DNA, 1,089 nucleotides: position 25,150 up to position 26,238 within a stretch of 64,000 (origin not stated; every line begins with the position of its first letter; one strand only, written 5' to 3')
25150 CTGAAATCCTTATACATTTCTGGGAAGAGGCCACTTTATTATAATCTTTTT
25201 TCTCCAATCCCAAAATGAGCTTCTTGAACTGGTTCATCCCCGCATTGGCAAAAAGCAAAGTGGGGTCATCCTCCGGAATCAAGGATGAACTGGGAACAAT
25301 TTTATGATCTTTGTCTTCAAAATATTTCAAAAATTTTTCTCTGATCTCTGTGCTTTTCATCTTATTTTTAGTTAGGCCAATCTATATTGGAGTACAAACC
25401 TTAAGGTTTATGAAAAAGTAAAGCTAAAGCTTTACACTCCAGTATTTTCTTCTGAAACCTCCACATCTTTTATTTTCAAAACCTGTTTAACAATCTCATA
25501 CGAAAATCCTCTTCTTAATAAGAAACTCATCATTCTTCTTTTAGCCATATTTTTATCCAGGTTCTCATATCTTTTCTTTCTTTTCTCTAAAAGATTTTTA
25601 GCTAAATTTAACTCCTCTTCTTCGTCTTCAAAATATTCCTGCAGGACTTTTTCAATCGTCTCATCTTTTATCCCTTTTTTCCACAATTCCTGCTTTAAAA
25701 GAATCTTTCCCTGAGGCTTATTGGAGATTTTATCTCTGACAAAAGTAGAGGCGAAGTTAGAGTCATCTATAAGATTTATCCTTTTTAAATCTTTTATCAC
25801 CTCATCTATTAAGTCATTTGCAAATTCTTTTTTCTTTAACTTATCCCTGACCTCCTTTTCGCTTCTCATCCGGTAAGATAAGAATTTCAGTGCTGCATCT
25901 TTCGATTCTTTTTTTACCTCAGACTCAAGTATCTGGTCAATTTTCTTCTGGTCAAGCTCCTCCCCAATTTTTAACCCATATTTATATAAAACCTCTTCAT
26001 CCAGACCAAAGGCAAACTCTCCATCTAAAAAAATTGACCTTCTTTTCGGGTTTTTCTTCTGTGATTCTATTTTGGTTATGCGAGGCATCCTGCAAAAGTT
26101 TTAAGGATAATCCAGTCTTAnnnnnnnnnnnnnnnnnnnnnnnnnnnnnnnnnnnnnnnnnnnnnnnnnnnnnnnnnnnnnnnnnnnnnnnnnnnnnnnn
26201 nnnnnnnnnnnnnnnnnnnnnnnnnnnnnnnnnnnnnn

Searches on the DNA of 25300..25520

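Call 80: search_rna_families(source=window, start=25300, end=25520, threshold=evalue, max_evalue=1)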
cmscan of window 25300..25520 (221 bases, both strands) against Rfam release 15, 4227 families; matches with E-value up to 1: 0.
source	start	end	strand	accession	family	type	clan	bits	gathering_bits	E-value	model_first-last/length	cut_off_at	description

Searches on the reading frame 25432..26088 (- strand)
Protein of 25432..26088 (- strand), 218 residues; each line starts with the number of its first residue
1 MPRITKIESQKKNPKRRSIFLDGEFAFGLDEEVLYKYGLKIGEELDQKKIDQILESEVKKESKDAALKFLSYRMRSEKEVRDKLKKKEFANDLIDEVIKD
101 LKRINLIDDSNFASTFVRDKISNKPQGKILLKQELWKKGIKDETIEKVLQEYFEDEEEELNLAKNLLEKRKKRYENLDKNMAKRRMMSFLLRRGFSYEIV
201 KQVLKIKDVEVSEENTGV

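Call 10: find_encoding_contigs(protein=window:25432-26088:-, flank=3000, max_places=6)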
Protein window:25432-26088:- (218 aa): 4 contigs read that carry it; 3 places shown.
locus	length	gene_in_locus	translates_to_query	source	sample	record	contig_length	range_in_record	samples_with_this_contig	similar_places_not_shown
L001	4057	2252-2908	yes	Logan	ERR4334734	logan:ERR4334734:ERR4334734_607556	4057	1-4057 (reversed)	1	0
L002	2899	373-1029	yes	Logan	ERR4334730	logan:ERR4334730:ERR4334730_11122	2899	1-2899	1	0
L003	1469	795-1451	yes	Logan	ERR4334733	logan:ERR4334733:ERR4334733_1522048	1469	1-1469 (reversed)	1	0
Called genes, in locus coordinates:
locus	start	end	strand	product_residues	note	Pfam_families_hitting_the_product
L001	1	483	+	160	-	?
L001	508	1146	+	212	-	PF02834:LigT_PEase, PF13563:2_5_RNA_ligase2, PF02834:LigT_PEase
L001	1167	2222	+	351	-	PF00154:RecA_N, PF06745:ATPase (weak), PF08423:Rad51, PF27531:MT3502_N, PF21096:RecA_C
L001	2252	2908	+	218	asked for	PF27462:RecX_N, PF21982:RecX_HTH1, PF02631:RecX_HTH2, PF21981:RecX_HTH3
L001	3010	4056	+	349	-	?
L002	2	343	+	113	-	?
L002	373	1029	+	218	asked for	PF27462:RecX_N, PF21982:RecX_HTH1, PF02631:RecX_HTH2, PF21981:RecX_HTH3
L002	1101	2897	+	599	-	?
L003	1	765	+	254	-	?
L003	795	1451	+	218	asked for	PF27462:RecX_N, PF21982:RecX_HTH1, PF02631:RecX_HTH2, PF21981:RecX_HTH3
